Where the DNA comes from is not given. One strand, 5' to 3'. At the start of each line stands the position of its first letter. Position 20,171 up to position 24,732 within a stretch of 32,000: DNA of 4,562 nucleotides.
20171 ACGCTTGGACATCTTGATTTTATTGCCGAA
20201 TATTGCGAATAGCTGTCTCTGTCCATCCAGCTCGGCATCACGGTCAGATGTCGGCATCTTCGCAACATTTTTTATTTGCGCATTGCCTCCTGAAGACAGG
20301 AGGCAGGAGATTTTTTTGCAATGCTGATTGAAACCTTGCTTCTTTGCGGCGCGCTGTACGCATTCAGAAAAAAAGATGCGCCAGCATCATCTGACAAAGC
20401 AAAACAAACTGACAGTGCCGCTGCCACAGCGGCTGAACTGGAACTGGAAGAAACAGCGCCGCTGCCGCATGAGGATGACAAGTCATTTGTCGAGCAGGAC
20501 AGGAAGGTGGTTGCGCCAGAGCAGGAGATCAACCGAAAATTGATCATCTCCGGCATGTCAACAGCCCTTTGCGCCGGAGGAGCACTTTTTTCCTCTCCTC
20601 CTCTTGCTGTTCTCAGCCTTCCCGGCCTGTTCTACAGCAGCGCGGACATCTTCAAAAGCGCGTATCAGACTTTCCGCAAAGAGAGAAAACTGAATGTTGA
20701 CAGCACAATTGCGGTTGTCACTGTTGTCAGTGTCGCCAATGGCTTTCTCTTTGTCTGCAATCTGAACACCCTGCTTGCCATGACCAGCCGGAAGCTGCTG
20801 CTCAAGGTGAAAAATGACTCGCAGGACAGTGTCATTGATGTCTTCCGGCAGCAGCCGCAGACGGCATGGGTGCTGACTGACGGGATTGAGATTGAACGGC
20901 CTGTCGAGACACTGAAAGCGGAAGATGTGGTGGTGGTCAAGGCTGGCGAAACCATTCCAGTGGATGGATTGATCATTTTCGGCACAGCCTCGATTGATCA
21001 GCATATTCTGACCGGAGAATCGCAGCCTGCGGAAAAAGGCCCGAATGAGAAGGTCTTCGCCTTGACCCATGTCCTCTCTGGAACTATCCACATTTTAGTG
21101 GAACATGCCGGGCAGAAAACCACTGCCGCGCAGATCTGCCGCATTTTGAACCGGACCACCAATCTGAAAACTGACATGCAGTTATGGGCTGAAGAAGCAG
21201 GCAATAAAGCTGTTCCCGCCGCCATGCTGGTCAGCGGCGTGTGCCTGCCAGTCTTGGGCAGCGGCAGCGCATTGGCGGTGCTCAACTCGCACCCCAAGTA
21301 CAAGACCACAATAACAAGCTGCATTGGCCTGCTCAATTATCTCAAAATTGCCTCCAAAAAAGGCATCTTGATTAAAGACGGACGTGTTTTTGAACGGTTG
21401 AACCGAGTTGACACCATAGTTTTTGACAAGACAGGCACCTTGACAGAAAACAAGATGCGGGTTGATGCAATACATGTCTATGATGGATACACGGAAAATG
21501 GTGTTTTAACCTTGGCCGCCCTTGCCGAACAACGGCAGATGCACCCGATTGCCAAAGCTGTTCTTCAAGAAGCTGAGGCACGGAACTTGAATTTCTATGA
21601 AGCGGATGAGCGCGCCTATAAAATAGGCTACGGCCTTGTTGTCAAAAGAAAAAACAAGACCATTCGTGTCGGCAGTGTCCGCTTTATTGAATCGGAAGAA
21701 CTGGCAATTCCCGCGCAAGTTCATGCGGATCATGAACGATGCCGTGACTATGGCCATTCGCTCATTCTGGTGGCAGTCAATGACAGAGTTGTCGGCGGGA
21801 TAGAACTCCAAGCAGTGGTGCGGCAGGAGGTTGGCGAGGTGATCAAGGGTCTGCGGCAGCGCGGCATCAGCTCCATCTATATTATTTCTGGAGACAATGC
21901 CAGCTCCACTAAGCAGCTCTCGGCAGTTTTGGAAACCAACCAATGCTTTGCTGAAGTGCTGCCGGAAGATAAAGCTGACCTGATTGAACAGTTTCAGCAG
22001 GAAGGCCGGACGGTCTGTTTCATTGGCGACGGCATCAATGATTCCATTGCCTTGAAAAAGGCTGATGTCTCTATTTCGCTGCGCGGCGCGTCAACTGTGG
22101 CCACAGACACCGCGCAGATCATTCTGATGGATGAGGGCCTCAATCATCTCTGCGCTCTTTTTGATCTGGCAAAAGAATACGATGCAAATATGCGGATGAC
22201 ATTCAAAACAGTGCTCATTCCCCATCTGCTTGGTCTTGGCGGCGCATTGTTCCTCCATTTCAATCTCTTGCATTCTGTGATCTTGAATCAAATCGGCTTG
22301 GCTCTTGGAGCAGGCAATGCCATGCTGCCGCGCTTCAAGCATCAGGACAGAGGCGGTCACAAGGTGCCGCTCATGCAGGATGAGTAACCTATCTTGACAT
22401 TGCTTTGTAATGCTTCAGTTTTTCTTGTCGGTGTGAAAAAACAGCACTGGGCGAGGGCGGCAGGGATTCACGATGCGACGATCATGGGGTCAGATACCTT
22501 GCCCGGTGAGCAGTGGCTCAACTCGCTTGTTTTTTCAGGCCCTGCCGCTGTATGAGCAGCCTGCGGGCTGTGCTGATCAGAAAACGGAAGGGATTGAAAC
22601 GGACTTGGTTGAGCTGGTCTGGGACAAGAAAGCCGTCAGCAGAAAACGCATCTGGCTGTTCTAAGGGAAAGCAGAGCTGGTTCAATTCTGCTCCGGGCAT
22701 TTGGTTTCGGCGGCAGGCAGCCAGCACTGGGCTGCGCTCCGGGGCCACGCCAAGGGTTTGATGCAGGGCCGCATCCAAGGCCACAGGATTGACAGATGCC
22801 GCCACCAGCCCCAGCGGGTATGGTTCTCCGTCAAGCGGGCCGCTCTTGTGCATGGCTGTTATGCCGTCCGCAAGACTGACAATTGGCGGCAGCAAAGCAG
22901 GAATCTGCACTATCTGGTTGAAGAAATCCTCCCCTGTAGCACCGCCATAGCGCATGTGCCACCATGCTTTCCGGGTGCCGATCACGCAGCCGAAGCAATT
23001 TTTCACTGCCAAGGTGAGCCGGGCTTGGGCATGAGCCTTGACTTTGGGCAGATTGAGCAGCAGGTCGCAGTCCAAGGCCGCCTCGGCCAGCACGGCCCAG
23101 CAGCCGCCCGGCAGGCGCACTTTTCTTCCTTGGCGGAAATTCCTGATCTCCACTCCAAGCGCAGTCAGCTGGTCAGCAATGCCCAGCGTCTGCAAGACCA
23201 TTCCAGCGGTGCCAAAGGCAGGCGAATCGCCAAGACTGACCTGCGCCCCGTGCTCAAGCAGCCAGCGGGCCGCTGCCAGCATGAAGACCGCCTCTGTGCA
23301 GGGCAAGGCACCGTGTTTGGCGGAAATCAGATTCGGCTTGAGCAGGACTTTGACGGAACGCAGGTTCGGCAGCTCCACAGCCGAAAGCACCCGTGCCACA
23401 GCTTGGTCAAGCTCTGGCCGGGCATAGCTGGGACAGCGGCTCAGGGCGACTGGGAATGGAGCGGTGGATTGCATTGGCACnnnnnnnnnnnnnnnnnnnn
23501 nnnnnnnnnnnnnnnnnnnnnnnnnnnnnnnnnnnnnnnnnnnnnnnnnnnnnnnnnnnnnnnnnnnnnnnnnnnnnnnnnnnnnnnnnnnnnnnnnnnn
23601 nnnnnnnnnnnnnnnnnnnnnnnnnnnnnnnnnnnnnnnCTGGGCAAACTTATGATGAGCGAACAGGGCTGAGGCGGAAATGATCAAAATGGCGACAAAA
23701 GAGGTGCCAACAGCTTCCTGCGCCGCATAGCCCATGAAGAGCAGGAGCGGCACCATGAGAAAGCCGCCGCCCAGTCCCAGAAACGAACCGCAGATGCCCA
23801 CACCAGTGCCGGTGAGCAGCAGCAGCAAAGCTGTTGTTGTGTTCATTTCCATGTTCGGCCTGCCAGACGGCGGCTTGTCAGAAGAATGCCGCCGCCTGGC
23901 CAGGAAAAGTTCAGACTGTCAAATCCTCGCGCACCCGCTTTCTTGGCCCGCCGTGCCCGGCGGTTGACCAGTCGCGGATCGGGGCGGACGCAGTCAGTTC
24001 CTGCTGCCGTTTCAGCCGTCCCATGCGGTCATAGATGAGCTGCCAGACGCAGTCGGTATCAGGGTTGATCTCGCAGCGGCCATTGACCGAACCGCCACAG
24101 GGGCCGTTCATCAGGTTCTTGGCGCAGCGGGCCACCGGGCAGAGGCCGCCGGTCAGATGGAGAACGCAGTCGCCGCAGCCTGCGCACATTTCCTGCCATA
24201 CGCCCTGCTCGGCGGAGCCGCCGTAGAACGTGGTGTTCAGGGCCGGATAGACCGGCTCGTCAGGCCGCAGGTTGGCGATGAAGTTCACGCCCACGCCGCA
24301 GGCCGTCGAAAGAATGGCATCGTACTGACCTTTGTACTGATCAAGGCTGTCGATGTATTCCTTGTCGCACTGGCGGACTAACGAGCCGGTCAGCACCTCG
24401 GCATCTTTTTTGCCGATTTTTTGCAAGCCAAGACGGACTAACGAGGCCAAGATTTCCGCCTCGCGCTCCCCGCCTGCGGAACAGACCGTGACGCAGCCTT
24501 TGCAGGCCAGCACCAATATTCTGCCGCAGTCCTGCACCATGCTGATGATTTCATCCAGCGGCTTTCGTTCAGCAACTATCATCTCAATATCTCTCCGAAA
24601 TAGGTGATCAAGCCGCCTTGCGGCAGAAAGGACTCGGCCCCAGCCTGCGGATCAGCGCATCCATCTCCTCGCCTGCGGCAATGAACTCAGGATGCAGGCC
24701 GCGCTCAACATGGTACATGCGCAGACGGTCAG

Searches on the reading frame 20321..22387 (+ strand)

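Call 7: search_protein_families(library=pfam, proteins=[window:20321-22387:+], max_evalue=0.001)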
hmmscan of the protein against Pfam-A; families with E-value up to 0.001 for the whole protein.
window:20321-22387:+ (688 aa): 2 families
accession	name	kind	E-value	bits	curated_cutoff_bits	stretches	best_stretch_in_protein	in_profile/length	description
PF00122.25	E1-E2_ATPase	-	6.6e-30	104.4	28.1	1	177-311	2-136/181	E1-E2 ATPase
PF00702.32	Hydrolase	-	1.1e-26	94.9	26.4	1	363-582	1-191/191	haloacid dehalogenase-like hydrolase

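Call 37: search_protein_families(library=ncbifam, proteins=[window:20321-22387:+], max_evalue=0.01)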
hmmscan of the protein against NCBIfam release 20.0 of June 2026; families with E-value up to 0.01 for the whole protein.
window:20321-22387:+ (688 aa): 21 families
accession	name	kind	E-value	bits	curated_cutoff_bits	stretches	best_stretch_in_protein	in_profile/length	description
TIGR01525.1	ATPase-IB_hvy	subfamily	2.8e-111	373.1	346.25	1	127-666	2-556/560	heavy metal translocating P-type ATPase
TIGR01512.1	ATPase-IB2_Cd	subfamily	3.5e-86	289.9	313.5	2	127-420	2-285/494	cadmium family heavy metal-translocating P-type ATPase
TIGR01511.1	ATPase-IB1_Cu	subfamily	7.7e-75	252.8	397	1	109-629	4-494/542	copper-translocating P-type ATPase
NF008262.1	PRK11033.1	equivalog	2.3e-65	221.4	1005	1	148-628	200-685/731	zinc/cadmium/mercury/lead-transporting ATPase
NF007952.0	PRK10671.1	equivalog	3.9e-64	217.2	1316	1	174-640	321-794/838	copper-exporting P-type ATPase CopA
TIGR01494.1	ATPase_P-type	subfamily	8.5e-60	202.5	62.3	2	348-636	196-454/478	HAD-IC family P-type ATPase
NF033775.1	P_type_ZntA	exception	7.6e-59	199.7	1240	1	123-630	174-688/732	Zn(II)/Cd(II)/Pb(II) translocating P-type ATPase ZntA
TIGR01647.1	ATPase-IIIA_H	equivalog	8.4e-38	130.1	615.5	2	168-425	79-350/755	plasma-membrane proton-efflux P-type ATPase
TIGR01497.1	kdpB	equivalog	8.4e-38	129.9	527.9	1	186-615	112-561/675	potassium-transporting ATPase subunit KdpB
TIGR01657.1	P-ATPase-V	hypoth_equivalog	1.2e-28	99.3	618.25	3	529-590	769-830/1055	ATP13A2 family polyamine export P-type ATPase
TIGR01524.1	ATPase-IIIB_Mg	equivalog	1.9e-26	92.2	610.75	3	521-608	559-648/867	magnesium-translocating P-type ATPase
NF011702.0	PRK15122.1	subfamily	1.8e-25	89.1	975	2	512-607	589-686/907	magnesium-translocating P-type ATPase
TIGR01517.1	ATPase-IIB_Ca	equivalog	6.2e-25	87.5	507.05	2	178-280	154-256/882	calcium-translocating P-type ATPase, PMCA-type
TIGR01522.1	ATPase-IIA2_Ca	equivalog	8.9e-24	83.3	798.3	2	484-610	507-636/854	calcium-transporting P-type ATPase, PMR1-type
NF010609.0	PRK14010.1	equivalog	4e-23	81.5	1323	1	194-610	119-551/673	K(+)-transporting ATPase subunit B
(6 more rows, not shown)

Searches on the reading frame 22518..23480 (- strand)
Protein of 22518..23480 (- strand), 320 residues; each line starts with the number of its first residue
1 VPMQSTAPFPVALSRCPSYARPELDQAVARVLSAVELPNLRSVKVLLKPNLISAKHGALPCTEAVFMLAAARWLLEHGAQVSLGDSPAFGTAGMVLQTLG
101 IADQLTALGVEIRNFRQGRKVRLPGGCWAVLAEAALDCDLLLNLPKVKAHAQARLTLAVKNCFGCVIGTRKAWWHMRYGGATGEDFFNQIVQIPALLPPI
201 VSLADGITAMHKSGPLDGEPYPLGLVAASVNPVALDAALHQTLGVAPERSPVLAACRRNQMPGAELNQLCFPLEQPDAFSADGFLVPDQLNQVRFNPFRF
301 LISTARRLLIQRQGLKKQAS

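Call 7: search_protein_families(library=pfam, proteins=[window:22518-23480:-], max_evalue=0.001)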
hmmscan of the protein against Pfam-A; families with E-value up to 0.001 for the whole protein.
window:22518-23480:- (320 aa): 1 family
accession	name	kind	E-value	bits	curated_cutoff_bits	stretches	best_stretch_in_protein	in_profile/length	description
PF04015.17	DUF362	-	1.4e-42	146.5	24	1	45-238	1-197/200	Domain of unknown function (DUF362)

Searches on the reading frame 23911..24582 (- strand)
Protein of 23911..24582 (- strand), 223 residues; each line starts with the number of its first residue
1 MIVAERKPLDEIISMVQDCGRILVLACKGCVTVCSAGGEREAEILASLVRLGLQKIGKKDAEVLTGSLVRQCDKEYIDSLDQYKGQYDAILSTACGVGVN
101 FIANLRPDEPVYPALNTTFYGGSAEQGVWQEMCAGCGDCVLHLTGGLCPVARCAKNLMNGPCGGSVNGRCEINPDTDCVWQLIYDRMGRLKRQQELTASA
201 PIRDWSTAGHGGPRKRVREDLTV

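Call 7: search_protein_families(library=pfam, proteins=[window:23911-24582:-], max_evalue=0.001)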
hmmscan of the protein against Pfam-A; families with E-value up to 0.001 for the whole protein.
window:23911-24582:- (223 aa): 1 family
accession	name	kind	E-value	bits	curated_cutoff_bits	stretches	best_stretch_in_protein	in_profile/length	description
PF12225.13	DUF5981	-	1.3e-36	124.6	23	1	112-206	1-95/95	Methylene-tetrahydrofolate reductase C terminal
